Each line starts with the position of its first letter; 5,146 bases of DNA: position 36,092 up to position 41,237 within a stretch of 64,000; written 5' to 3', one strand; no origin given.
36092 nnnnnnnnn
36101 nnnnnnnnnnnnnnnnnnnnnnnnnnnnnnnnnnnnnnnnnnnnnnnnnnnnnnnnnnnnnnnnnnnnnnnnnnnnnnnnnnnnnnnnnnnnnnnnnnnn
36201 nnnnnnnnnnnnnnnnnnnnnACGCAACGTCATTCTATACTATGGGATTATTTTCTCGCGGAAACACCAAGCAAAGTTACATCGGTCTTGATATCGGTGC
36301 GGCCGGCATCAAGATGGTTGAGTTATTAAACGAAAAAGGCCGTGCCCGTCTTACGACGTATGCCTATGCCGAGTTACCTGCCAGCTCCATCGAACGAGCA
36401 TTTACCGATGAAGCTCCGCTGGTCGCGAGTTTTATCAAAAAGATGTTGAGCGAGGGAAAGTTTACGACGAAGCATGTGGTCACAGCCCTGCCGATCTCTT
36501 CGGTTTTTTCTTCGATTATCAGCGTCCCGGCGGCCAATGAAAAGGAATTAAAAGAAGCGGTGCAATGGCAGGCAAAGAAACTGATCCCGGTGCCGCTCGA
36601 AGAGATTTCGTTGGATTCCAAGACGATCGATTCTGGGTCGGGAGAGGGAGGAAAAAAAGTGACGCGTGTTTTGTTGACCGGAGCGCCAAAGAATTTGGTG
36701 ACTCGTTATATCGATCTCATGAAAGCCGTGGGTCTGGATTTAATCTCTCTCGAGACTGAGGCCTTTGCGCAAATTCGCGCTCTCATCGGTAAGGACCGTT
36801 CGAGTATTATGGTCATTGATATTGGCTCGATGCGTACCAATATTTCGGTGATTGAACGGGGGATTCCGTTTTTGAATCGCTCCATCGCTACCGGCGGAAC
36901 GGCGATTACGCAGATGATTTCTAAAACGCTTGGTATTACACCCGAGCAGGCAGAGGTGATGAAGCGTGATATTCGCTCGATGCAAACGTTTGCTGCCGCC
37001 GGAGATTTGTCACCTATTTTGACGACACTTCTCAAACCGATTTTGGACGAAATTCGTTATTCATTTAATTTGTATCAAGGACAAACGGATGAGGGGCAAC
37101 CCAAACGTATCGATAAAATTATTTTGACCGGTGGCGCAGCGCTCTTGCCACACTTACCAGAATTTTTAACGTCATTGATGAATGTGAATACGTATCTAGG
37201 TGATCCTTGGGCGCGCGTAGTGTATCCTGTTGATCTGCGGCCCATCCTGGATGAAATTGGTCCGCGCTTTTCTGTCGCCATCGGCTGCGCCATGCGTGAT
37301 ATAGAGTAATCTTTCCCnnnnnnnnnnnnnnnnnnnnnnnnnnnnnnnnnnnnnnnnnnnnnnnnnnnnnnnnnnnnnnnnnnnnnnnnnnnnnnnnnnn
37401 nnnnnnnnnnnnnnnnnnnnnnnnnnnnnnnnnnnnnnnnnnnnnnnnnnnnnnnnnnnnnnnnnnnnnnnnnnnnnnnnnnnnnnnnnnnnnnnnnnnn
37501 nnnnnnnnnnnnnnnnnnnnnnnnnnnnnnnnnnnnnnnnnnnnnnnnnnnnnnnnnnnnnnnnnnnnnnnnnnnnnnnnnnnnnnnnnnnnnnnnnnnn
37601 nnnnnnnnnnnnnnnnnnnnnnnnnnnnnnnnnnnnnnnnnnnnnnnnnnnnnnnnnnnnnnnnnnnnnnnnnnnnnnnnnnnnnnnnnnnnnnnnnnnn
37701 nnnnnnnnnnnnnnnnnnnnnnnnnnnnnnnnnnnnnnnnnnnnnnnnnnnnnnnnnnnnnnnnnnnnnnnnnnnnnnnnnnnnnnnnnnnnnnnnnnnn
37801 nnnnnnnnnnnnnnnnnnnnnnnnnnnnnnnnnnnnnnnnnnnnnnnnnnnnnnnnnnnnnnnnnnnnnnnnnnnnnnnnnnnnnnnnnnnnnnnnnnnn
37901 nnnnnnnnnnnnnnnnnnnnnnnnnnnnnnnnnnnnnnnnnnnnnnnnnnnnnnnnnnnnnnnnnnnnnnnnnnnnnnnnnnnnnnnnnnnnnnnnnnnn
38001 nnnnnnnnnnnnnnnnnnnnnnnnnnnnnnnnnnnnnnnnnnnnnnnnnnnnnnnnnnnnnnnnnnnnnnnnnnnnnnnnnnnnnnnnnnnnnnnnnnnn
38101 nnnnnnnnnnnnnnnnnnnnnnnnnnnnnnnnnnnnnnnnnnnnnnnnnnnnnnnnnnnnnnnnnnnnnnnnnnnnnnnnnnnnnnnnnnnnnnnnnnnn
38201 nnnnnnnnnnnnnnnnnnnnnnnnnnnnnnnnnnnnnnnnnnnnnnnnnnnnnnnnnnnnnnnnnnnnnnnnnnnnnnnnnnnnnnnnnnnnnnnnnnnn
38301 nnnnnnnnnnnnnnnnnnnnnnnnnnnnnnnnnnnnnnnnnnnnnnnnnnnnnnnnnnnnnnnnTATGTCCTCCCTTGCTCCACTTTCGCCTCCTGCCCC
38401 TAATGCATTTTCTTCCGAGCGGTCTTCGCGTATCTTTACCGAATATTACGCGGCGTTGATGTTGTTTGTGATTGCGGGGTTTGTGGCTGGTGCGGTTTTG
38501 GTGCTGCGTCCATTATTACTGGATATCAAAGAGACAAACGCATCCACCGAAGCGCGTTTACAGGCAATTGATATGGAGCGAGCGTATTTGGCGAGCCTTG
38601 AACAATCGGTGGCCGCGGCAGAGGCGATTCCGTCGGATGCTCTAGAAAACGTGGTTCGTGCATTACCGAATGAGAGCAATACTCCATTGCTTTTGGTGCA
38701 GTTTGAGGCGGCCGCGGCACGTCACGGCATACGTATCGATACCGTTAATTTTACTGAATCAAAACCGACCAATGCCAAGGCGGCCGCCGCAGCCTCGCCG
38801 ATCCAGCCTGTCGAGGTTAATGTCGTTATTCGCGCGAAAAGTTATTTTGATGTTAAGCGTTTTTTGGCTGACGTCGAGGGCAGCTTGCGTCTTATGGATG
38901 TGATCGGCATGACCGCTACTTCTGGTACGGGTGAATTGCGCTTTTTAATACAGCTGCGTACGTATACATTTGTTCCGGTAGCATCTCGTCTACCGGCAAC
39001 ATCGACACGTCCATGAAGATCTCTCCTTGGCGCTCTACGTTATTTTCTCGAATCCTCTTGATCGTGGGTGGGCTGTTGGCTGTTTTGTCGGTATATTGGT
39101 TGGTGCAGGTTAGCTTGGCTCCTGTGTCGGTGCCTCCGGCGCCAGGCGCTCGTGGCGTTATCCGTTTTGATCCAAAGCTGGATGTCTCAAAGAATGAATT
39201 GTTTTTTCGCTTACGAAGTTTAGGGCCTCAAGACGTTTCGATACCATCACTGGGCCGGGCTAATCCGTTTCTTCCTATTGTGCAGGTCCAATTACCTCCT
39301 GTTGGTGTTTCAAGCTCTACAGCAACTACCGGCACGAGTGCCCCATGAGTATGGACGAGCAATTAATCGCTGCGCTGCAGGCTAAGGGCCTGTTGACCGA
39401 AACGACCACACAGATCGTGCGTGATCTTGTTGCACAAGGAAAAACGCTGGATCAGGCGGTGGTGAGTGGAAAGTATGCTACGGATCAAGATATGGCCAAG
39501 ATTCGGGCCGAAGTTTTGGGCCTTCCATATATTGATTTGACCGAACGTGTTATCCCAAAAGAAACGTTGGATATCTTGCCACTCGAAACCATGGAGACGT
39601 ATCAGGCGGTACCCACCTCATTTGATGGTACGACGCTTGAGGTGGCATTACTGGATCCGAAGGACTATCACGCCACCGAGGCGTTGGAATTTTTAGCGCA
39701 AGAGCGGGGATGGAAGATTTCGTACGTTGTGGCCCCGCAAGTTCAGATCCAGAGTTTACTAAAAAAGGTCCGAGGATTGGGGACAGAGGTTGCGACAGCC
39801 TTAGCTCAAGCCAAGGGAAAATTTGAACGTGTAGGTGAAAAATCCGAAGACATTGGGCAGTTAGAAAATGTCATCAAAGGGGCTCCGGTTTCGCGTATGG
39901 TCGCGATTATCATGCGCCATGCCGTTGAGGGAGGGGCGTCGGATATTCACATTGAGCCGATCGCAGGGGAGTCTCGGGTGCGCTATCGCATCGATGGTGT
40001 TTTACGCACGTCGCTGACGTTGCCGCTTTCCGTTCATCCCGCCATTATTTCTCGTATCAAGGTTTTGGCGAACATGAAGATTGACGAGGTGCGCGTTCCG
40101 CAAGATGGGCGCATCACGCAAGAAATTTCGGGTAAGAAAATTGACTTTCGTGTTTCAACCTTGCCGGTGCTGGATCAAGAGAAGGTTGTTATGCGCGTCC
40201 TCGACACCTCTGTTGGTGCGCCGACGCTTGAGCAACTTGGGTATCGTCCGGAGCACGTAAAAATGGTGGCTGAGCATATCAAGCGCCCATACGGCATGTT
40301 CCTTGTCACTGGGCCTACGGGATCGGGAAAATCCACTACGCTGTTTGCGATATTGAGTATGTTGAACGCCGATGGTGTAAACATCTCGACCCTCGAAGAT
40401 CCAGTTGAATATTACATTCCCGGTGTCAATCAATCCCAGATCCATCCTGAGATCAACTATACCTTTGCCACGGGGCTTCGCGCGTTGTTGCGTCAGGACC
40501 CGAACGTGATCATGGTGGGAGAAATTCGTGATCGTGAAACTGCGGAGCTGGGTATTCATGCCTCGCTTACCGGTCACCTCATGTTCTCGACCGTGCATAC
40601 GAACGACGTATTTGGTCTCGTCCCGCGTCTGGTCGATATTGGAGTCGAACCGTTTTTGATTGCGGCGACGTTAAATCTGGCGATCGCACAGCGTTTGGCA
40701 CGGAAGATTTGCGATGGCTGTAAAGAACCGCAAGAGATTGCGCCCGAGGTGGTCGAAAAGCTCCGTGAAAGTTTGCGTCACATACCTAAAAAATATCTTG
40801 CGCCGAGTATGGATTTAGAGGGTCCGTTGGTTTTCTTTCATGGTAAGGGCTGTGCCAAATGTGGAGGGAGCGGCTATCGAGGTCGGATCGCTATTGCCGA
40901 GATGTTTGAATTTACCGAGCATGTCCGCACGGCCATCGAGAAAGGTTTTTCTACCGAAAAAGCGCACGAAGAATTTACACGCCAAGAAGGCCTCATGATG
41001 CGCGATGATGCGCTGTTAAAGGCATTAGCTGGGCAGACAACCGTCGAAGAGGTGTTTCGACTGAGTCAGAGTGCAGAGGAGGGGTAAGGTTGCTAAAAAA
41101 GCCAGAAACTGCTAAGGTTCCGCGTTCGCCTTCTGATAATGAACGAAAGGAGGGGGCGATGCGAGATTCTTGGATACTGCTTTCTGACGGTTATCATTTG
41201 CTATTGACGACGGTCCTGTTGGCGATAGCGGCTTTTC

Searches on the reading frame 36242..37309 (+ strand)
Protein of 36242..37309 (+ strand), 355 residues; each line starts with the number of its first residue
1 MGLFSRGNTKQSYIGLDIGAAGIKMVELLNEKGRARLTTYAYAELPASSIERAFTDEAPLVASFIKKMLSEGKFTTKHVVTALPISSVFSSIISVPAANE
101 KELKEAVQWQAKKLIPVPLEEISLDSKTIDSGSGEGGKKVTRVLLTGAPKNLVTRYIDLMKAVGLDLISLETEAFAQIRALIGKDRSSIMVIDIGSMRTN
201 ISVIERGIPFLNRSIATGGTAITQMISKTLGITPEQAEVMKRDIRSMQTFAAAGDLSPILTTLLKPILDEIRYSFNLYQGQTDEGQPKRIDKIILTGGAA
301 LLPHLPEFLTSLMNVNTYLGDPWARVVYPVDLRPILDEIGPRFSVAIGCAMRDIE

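Call 61: search_protein_families(library=pfam, proteins=[window:36242-37309:+])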
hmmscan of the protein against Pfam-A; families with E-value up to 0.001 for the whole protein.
window:36242-37309:+ (355 aa): 5 families
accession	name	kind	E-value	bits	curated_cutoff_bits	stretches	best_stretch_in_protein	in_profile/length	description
PF11104.14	PilM_2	-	8.3e-46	156.9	27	1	15-353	1-339/340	Type IV pilus assembly protein PilM;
PF14450.12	FtsA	-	6.2e-12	46.4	31.8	1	190-348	1-127/127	Cell division protein FtsA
PF06723.19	MreB_Mbl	-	3.2e-06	26.6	27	0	185-228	143-186/327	MreB/Mbl protein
PF25216.1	Volactin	-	5.5e-06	26.5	35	0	192-274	171-253/321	Volactin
PF08841.16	DDR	-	0.00038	20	24.6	0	187-242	133-189/328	Diol dehydratase reactivase ATPase-like domain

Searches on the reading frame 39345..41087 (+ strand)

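Call 87: search_protein_families(library=pfam, proteins=[window:39345-41087:+])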
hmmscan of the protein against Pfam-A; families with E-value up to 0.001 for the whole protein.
window:39345-41087:+ (580 aa): 4 families
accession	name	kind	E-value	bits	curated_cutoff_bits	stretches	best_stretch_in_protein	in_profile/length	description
PF00437.27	T2SSE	-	2.3e-120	402.1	24.9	1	180-572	6-370/370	Type II/IV secretion system protein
PF05157.20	MshEN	-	1.2e-14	54.5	23.1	1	58-145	1-86/90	MshEN domain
PF13555.12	AAA_29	-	8.5e-05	22.7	27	1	315-343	21-49/61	P-loop containing region of AAA domain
PF25199.1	nSTAND_NTPase5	-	0.00092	19.5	34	0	313-347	38-73/145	Novel STAND NTPase 5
